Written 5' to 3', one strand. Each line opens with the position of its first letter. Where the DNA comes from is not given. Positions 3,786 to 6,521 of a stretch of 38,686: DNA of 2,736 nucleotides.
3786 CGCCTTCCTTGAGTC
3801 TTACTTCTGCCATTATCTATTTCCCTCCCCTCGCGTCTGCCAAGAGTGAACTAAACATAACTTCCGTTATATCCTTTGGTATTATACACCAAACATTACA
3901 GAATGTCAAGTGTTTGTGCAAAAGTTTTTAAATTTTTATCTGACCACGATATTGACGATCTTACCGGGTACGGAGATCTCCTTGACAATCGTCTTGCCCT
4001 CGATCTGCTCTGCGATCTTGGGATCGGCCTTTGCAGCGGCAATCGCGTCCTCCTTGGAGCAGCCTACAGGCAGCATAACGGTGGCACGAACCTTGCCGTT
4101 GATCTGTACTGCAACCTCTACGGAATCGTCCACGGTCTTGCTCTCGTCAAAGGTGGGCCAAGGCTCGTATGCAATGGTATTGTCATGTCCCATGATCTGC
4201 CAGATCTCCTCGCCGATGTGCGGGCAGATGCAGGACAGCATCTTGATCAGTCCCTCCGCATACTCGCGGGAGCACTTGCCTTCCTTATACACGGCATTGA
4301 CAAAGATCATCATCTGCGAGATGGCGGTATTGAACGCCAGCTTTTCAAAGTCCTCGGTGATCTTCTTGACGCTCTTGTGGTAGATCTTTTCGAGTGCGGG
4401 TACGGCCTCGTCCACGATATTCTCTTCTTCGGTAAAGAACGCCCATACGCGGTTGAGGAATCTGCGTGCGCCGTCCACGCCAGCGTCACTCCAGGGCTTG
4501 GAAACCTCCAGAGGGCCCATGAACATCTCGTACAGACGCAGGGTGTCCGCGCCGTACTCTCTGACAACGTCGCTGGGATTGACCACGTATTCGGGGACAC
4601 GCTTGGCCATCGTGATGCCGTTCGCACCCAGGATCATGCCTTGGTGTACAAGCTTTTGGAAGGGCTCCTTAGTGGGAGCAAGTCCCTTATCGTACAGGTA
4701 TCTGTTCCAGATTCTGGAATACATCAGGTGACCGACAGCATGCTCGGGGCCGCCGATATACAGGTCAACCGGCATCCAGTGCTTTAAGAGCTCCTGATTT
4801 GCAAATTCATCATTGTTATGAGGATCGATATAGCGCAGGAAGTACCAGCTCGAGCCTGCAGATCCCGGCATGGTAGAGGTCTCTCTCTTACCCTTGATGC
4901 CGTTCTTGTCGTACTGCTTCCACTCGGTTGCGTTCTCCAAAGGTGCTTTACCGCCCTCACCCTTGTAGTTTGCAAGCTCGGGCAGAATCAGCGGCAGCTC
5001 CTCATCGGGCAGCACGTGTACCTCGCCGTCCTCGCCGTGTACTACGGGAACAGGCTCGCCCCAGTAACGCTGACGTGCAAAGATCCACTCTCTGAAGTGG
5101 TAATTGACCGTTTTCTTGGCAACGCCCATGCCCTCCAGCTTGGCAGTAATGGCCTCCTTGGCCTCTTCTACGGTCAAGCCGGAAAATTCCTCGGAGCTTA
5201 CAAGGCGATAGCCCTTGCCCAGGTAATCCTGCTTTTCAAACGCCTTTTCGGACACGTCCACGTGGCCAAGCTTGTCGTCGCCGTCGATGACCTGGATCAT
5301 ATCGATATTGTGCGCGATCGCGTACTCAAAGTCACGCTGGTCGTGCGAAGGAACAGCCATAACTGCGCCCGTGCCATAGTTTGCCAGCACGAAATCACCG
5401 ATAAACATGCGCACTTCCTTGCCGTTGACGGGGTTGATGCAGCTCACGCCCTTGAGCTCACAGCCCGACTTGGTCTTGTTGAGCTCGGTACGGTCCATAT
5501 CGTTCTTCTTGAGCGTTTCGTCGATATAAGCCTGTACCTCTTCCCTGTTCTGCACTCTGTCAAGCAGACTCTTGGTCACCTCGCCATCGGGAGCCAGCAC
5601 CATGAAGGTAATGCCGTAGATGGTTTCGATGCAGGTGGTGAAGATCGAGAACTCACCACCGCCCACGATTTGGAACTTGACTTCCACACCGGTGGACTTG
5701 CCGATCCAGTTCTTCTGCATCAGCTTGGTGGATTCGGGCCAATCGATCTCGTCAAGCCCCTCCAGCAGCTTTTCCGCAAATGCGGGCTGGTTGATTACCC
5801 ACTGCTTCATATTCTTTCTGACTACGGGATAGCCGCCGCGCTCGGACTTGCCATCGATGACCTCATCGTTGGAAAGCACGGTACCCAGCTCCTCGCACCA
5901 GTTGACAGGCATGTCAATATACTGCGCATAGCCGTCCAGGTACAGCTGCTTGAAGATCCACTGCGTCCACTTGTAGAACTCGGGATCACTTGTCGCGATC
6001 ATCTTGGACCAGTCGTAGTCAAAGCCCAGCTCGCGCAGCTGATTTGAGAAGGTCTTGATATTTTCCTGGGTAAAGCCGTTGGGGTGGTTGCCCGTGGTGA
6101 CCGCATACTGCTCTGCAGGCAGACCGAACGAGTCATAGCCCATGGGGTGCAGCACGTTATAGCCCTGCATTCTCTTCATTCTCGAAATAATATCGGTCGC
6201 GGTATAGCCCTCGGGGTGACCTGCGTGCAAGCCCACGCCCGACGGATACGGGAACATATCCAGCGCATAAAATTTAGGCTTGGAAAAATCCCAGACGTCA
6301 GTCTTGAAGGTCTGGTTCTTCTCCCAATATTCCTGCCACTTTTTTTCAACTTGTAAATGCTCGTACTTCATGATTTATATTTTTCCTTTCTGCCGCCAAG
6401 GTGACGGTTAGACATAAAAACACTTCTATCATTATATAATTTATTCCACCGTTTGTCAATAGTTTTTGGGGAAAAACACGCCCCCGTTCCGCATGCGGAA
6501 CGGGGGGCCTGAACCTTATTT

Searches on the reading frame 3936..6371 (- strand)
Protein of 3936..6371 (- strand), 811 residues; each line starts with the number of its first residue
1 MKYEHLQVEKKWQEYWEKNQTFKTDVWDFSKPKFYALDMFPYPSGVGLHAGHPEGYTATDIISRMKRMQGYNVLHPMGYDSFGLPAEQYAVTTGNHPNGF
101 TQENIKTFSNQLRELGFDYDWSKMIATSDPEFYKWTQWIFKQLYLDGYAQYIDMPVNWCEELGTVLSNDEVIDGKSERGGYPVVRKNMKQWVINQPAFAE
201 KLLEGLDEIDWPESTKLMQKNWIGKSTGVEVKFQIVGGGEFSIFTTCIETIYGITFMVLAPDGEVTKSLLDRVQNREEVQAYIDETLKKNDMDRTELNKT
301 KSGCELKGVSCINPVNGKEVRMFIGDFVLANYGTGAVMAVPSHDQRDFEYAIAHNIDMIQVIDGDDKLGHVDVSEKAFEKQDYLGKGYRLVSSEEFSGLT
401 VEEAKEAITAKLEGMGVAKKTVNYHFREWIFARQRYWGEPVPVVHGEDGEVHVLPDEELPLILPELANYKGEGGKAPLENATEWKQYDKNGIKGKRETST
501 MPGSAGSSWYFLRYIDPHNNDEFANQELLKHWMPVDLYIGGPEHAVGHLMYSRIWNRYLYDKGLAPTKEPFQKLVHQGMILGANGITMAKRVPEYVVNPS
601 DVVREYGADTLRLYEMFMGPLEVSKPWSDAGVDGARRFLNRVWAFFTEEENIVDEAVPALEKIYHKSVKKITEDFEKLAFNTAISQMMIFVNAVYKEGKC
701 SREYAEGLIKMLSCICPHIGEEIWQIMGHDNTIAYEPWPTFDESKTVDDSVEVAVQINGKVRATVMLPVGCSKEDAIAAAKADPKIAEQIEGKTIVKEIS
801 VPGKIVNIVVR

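Call 5: search_protein_families(library=pfam, proteins=[window:3936-6371:-], max_evalue=0.01)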
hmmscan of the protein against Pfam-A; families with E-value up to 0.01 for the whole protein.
window:3936-6371:- (811 aa): 4 families
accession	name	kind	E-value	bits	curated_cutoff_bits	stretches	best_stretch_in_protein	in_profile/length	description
PF13603.12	tRNA-synt_1_2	-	8.9e-53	179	25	1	220-413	1-185/185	Leucyl-tRNA synthetase, editing domain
PF00133.28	tRNA-synt_1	-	1.8e-38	132.9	22.7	2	11-244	1-246/414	tRNA synthetases class I (I, L, M and V)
PF08264.19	Anticodon_1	-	1.8e-19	70.5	25.1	1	663-767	7-138/148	Anticodon-binding domain of tRNA ligase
PF09334.17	tRNA-synt_1g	-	5.3e-16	58.8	20.1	1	40-155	7-119/391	tRNA synthetases class I (M)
